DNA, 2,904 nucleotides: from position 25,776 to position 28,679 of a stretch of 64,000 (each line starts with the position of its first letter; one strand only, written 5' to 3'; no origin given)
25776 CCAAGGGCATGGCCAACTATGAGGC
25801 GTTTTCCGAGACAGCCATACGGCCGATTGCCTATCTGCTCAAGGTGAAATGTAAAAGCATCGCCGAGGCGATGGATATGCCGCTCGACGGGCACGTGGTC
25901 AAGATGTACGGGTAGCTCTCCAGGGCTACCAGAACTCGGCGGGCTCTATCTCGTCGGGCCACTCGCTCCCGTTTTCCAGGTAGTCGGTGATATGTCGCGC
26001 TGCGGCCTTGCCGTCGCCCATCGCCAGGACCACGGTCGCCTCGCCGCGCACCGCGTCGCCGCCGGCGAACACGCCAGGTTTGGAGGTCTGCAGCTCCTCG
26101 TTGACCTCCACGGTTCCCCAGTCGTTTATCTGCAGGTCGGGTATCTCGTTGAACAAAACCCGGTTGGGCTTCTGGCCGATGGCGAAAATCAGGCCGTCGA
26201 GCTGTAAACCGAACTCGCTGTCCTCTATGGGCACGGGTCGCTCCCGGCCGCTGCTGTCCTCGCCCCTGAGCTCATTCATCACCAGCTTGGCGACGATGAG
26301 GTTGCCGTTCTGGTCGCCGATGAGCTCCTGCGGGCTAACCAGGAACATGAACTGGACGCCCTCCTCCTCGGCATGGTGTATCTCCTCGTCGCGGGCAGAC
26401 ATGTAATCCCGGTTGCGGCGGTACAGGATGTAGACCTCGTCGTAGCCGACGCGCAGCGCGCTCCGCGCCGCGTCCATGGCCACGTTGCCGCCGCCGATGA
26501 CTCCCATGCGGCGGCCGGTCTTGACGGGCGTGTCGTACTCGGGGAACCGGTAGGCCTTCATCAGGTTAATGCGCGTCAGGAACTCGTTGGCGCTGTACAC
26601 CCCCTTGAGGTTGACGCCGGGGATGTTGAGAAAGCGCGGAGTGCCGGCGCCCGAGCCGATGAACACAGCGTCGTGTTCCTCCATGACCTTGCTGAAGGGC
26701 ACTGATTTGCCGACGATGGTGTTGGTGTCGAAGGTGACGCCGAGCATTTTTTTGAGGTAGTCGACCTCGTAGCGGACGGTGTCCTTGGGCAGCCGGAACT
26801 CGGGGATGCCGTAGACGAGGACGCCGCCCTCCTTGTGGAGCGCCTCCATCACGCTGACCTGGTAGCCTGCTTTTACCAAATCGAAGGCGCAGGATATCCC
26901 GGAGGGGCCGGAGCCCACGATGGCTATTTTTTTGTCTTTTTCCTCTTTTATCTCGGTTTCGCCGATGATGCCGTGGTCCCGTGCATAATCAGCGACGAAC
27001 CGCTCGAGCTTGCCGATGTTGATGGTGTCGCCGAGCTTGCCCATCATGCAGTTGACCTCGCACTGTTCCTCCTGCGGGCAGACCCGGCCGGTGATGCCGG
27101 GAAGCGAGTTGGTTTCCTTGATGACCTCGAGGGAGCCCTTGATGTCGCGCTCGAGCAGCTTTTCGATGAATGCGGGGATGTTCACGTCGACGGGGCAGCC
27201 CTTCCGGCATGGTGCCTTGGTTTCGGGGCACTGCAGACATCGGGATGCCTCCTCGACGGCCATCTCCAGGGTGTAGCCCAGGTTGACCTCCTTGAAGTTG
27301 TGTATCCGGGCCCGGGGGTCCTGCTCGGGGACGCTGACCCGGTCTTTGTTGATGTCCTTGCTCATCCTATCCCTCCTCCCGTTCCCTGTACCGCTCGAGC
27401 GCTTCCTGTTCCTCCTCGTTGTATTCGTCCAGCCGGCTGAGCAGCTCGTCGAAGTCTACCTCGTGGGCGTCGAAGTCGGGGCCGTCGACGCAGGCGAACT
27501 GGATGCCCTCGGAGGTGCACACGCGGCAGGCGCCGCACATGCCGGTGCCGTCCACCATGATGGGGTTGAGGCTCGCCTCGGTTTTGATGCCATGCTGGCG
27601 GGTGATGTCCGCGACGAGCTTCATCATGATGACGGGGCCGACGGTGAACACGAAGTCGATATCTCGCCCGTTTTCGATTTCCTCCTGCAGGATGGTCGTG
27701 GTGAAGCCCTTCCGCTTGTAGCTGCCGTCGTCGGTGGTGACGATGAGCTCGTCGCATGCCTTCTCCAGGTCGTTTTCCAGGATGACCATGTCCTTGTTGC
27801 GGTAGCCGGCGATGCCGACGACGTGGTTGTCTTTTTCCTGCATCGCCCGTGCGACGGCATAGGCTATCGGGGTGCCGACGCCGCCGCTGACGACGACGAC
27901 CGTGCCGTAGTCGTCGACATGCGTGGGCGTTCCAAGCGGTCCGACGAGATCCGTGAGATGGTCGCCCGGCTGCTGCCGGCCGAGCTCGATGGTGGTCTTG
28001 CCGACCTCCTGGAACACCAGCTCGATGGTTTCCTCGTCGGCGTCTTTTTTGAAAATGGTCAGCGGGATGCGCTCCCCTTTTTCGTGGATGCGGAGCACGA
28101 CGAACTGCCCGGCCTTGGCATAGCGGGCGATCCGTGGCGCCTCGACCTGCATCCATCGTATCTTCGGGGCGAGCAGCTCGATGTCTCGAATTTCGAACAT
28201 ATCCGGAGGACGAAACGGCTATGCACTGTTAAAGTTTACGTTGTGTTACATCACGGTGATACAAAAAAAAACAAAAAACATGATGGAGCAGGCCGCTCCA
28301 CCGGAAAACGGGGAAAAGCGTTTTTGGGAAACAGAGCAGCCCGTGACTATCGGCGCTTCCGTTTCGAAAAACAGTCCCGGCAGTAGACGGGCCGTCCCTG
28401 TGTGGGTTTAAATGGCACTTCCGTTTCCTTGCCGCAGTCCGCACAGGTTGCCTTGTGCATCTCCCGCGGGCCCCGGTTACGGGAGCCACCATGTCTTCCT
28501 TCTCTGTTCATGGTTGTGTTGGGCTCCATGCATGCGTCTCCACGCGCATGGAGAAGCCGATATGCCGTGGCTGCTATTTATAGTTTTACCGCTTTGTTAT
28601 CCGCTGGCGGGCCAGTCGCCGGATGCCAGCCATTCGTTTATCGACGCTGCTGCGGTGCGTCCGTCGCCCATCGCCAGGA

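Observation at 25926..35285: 9.4-kb minus-strand redox operon: NuoE/NuoF(HydB-type)/NuoG-like trio plus two tandem NfnAB (SudAB)-like pairs; candidate Bfu-type electron-bifurcating enzyme of unusual composition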

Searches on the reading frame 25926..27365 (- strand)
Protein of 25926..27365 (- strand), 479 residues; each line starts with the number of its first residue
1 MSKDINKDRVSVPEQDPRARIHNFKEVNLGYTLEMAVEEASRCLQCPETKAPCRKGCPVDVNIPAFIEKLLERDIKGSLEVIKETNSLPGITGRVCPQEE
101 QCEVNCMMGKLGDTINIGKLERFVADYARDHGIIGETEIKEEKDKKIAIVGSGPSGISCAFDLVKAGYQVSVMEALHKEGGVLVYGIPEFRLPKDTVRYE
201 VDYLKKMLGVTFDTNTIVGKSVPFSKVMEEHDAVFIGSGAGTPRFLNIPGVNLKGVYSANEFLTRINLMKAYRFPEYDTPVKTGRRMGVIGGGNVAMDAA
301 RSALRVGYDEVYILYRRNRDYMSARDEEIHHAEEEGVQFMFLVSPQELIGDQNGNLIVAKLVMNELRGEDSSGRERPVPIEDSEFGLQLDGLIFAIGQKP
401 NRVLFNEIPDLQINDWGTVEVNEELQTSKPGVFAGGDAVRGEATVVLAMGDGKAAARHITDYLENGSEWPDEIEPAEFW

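Call 4: search_protein_families(library=pfam, proteins=[window:25926-27365:-])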
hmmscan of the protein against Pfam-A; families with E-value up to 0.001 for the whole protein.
window:25926-27365:- (479 aa): 9 families
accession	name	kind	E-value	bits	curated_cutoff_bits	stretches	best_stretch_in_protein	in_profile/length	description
PF14691.11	Fer4_20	-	6.8e-40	135.8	25.8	1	20-132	1-112/113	Dihydroprymidine dehydrogenase domain II, 4Fe-4S cluster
PF07992.20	Pyr_redox_2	-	1.3e-35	123.7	26.1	1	146-452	2-291/291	Pyridine nucleotide-disulphide oxidoreductase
PF00070.33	Pyr_redox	-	7.8e-11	42.8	22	1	286-355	1-73/82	Pyridine nucleotide-disulphide oxidoreductase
PF13738.12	Pyr_redox_3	-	1.1e-07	31.8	30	0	149-174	2-28/305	Pyridine nucleotide-disulphide oxidoreductase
PF13450.12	NAD_binding_8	-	9e-06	26.3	21.9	1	149-181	1-33/68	NAD(P)-binding Rossmann-like domain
PF13241.12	NAD_binding_7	-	0.00018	22.5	22.1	0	283-317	6-39/104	Putative NAD(P)-binding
PF01946.23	Thi4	-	0.00018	21.3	26.2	1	144-211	17-83/235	Thi4 family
PF03807.23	F420_oxidored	-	0.00036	21.5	21.6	0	287-329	2-44/94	NADP oxidoreductase coenzyme F420-dependent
PF01266.30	DAO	-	0.00059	19.9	27.9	0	146-175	1-30/353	FAD dependent oxidoreductase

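Call 5: search_protein_families(library=ncbifam, proteins=[window:25926-27365:-])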
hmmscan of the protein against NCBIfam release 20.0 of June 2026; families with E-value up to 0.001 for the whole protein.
window:25926-27365:- (479 aa): 57 families (the best 25 are shown)
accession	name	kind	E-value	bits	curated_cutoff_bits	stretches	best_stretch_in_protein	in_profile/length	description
NF009414.0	PRK12778.1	equivalog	2.4e-186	621.3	1103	1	3-464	290-750/752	bifunctional dihydroorotate dehydrogenase B NAD binding subunit/NADPH-dependent glutamate synthase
TIGR01316.1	gltA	equivalog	7.1e-184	611.8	471.75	1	17-463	2-449/449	NADPH-dependent glutamate synthase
NF009413.0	PRK12775.1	equivalog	3.3e-145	485.3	1895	1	5-471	295-762/1006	putative trifunctional 2-polyprenylphenol hydroxylase/glutamate synthase subunit beta/ferritin domain-containing protein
NF009410.0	PRK12771.1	subfamily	3.3e-115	385.8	516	2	50-466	47-448/566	NAD(P)-binding protein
NF009415.0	PRK12779.1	equivalog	9.9e-112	374.5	1519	1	49-464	206-627/944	putative bifunctional glutamate synthase subunit beta/2-polyprenylphenol hydroxylase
NF009454.0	PRK12814.1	equivalog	2.3e-106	356.7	916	2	47-466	98-503/657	putative NADPH-dependent glutamate synthase small subunit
TIGR01318.1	gltD_gamma_fam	subfamily_domain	1.3e-103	347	482.95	1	6-464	5-466/467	glutamate synthase, small subunit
NF009408.0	PRK12769.1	equivalog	3.6e-101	339.3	1003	1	18-465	202-653/659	formate-dependent uric acid utilization protein AegA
NF010590.0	PRK13984.1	equivalog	2.6e-89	300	946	1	5-465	154-608/611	putative oxidoreductase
NF009451.0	PRK12809.1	equivalog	3.4e-83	280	1154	1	19-460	186-631/639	formate-dependent uric acid utilization protein YgfT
TIGR03315.1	Se_ygfK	equivalog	1.2e-81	274.6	835.3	1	51-461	445-837/1012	putative selenate reductase subunit YgfK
NF009409.0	PRK12770.1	subfamily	4.1e-79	266.3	343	1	138-465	12-352/360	putative glutamate synthase subunit beta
TIGR01317.1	GOGAT_sm_gam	subfamily_domain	1.3e-75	255.1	447.7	1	10-468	11-483/485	glutamate synthase small subunit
NF045663.1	diclust_near_Sec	equivalog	2.7e-42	144.8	530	1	48-242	15-201/759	pyridine nucleotide-disulfide oxidoreductase/dicluster-binding protein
TIGR01292.1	TRX_reduct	equivalog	1.5e-20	73.2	343.45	1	279-463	136-300/300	thioredoxin-disulfide reductase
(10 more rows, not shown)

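Call 48: search_solved_structures(query=window:25926-27365:-, max_evalue=1e-40, show_alignments=2)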
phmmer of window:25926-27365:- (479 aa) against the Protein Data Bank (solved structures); distinct sequences matched with E-value up to 1e-40: 12.
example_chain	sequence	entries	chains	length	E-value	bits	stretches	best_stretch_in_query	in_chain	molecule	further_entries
5jca_L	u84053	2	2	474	3.4e-183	613.1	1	6-464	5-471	NADH-dependent Ferredoxin:NADP Oxidoreductase (NfnI) subunit alpha | NADH-dependent Ferredoxin:NADP Oxidoreductase subunit alpha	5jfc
5vj7_A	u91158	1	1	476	5.1e-173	579.5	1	6-464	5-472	Oxidoreductase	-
4ylf_B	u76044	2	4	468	2.7e-166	557.4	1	10-469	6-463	Dihydropyrimidine dehydrogenase subunit A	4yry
9bov_A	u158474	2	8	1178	7.3e-87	295.5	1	48-465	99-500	Molybdopterin oxidoreductase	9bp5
9n5u_A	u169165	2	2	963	2.1e-83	284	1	51-468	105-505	NfnA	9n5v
6s6s_G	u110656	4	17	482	1.2e-79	271.7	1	12-470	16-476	Glutamate synthase [NADPH] small chain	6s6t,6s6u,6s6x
2vdc_G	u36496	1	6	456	2.5e-78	267.3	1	23-470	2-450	GLUTAMATE SYNTHASE [NADPH] SMALL CHAIN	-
8oh5_C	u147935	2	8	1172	1.6e-68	235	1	49-466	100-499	Formate dehydrogenase-O, major subunit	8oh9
7m31_A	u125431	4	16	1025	3.7e-52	181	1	29-464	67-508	Dihydropyrimidine dehydrogenase [NADP(+)]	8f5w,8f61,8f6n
1h7x_A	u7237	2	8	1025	3.7e-52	181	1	29-464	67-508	DIHYDROPYRIMIDINE DEHYDROGENASE | Dihydropyrimidine dehydrogenase [NADP(+)]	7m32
1gt8_A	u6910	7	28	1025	3.7e-52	181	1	29-464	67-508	DIHYDROPYRIMIDINE DEHYDROGENASE | Dihydropyrimidine dehydrogenase [NADP(+)]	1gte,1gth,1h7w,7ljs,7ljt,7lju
7mfm_I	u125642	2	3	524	1.2e-49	172.8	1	11-471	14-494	Glutamate synthase (NADPH) small chain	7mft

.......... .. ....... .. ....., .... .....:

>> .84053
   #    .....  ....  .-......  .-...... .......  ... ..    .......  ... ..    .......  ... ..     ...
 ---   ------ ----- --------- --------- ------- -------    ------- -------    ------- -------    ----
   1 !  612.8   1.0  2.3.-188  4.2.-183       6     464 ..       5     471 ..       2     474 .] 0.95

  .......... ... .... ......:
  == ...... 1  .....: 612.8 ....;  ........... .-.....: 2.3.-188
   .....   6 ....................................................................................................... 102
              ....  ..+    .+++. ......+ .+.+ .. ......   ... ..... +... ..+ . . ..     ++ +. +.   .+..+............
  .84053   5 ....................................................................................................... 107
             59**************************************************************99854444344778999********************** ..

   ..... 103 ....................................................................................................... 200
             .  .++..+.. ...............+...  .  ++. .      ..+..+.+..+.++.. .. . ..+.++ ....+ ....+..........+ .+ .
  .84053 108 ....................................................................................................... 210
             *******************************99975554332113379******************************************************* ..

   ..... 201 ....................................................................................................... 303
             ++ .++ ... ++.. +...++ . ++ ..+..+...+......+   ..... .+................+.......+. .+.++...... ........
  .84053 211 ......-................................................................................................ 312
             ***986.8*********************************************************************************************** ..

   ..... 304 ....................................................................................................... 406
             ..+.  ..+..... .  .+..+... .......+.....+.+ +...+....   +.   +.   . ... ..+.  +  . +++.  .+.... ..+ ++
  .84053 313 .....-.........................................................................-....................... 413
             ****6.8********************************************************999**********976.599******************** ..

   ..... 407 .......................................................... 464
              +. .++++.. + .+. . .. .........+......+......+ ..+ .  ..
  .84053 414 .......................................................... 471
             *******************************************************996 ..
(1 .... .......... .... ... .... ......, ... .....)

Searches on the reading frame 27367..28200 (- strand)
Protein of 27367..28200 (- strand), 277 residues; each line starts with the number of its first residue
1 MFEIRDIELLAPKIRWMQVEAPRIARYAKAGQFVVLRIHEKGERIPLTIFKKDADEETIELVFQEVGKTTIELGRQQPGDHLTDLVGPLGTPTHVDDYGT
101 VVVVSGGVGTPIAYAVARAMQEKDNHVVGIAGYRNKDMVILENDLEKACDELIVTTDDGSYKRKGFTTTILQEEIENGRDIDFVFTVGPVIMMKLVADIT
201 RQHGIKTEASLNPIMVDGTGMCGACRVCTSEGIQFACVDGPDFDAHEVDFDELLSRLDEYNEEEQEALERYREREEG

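Call 4: search_protein_families(library=pfam, proteins=[window:27367-28200:-])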
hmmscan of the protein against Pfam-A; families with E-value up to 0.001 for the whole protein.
window:27367-28200:- (277 aa): 2 families
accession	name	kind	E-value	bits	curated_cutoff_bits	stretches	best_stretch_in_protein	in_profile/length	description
PF10418.14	DHODB_Fe-S_bind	-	1.4e-12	47.6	23.9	1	212-249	1-41/41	Iron-sulfur cluster binding domain of dihydroorotate dehydrogenase B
PF00175.26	NAD_binding_1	-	0.00077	20.5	22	0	104-197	2-108/109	Oxidoreductase NAD-binding domain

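Call 5: search_protein_families(library=ncbifam, proteins=[window:27367-28200:-])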
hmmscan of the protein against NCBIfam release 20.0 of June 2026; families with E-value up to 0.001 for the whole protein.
window:27367-28200:- (277 aa): 15 families
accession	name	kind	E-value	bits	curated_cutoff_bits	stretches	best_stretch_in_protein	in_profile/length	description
NF004862.0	PRK06222.1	subfamily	6.6e-116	386.7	220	1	1-275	1-275/281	sulfide/dihydroorotate dehydrogenase-like FAD/NAD-binding protein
NF009414.0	PRK12778.1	equivalog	1.5e-103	347.6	1103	1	1-275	1-275/752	bifunctional dihydroorotate dehydrogenase B NAD binding subunit/NADPH-dependent glutamate synthase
NF009413.0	PRK12775.1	equivalog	4e-82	276.5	1895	1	16-271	16-271/1006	putative trifunctional 2-polyprenylphenol hydroxylase/glutamate synthase subunit beta/ferritin domain-containing protein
NF009415.0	PRK12779.1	equivalog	2.8e-67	227.4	1519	1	9-270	658-940/944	putative bifunctional glutamate synthase subunit beta/2-polyprenylphenol hydroxylase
NF000796.0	PRK00054.1-1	equivalog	5.3e-39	134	224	1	3-253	7-236/254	dihydroorotate dehydrogenase electron transfer subunit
NF000798.0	PRK00054.1-3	equivalog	3.8e-36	125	219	1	27-248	30-242/244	dihydroorotate dehydrogenase electron transfer subunit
NF000797.0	PRK00054.1-2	equivalog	2e-31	109.3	270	1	7-246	22-263/267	dihydroorotate dehydrogenase electron transfer subunit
NF000799.0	PRK00054.1-4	equivalog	2.8e-31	108.5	314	1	9-248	14-256/258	dihydroorotate dehydrogenase electron transfer subunit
TIGR02911.1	sulfite_red_B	equivalog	2.6e-20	72.6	288.6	1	27-244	30-252/261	anaerobic sulfite reductase subunit AsrB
NF006220.0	PRK08345.1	subfamily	1.3e-16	60.7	395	1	28-245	43-284/294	cytochrome-c3 hydrogenase subunit gamma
NF040835.1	sulfhyd_HydG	equivalog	2.5e-14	53.2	650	1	16-246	36-282/292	NADPH-dependent hydrogenase/sulfhydrogenase 1 subunit gamma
NF004470.0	PRK05802.1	equivalog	1.6e-13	50.4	313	1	18-231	86-307/330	sulfide/dihydroorotate dehydrogenase-like FAD/NAD-binding protein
NF040830.1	sulfhyd_ShyC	equivalog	1.7e-09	37.3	600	1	28-245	39-278/288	NAD(P)-dependent hydrogenase/sulfhydrogenase 2 subunit gamma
NF040810.1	BenC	equivalog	4.5e-08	32.6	430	1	29-208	135-323/333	benzoate 1,2-dioxygenase electron transfer component BenC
NF005128.0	PRK06567.1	equivalog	8.1e-05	20.7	1072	1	4-130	797-924/1031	putative bifunctional glutamate synthase subunit beta/2-polyprenylphenol hydroxylase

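Call 33: search_solved_structures(query=window:27367-28200:-, max_evalue=1e-10, show_alignments=2)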
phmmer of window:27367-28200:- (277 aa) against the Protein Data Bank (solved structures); distinct sequences matched with E-value up to 1e-10: 8.
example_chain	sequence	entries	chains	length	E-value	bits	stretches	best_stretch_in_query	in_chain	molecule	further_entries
5jca_S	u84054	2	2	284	2e-102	345.3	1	1-274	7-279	NADH-dependent Ferredoxin:NADP Oxidoreductase (NfnI) subunit beta | NADH-dependent Ferredoxin:NADP Oxidoreductase subunit beta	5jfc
4ylf_A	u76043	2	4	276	2.5e-73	249.9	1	18-271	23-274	Dihydroorotate dehydrogenase B (NAD(+)), electron transfer subunit homolog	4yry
5vj7_B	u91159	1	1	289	2.8e-55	190.7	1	1-274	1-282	Ferredoxin-NADP(+) reductase subunit alpha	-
5ksw_B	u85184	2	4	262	6.6e-19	71.4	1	26-243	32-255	Dihydroorotate dehydrogenase B (NAD(+)), electron transfer subunit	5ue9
3lrx_A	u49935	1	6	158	1.8e-16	63.5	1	78-219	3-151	Putative hydrogenase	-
1ep1_B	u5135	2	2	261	3.6e-16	62.4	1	30-244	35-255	DIHYDROOROTATE DEHYDROGENASE B (PYRK SUBUNIT)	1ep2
1ep3_B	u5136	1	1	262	3.6e-16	62.4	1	30-244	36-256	DIHYDROOROTATE DEHYDROGENASE B (PYRK SUBUNIT)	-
9nez_C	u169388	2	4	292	9.2e-12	48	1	17-246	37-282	Sulfhydrogenase 1 subunit gamma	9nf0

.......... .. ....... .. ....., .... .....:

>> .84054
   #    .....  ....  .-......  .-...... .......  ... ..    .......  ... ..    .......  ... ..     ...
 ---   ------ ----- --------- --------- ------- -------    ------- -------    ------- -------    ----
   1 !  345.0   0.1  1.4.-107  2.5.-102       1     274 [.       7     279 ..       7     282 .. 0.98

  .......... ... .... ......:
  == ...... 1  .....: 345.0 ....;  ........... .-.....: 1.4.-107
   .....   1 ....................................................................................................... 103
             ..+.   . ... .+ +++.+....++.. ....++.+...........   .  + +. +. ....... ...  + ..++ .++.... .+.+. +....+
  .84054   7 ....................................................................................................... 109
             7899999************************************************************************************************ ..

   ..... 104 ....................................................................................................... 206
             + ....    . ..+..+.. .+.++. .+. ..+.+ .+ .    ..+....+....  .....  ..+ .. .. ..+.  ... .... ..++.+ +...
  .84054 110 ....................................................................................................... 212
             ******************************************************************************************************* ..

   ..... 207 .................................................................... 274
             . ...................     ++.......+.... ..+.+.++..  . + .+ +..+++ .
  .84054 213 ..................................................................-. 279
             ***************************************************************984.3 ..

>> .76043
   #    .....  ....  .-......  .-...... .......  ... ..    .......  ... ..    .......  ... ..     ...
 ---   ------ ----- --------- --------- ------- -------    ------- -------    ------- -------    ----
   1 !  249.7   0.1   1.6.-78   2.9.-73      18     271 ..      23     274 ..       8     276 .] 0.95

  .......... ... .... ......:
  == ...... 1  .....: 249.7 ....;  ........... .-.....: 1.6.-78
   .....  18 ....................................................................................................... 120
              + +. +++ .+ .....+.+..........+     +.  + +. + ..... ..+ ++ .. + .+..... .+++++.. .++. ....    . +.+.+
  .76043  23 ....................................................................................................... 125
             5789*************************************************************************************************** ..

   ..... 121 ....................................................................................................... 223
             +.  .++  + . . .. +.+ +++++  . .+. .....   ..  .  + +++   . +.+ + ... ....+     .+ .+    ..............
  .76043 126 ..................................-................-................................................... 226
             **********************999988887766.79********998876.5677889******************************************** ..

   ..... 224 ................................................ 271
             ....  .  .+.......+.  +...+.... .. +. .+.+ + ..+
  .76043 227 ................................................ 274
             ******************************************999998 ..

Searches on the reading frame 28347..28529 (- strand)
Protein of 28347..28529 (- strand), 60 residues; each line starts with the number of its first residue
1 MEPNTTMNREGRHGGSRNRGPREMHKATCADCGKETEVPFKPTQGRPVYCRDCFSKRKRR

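Call 63: search_protein_families(library=pfam, proteins=[window:28347-28529:-], max_evalue=0.00001)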
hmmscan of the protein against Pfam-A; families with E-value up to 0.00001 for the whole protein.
window:28347-28529:- (60 aa): 1 family
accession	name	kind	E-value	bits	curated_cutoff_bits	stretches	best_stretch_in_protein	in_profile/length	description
PF23477.1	zf_Tbcl_2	-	2.4e-22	78.8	27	1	22-58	1-37/37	Probable treble clef zinc finger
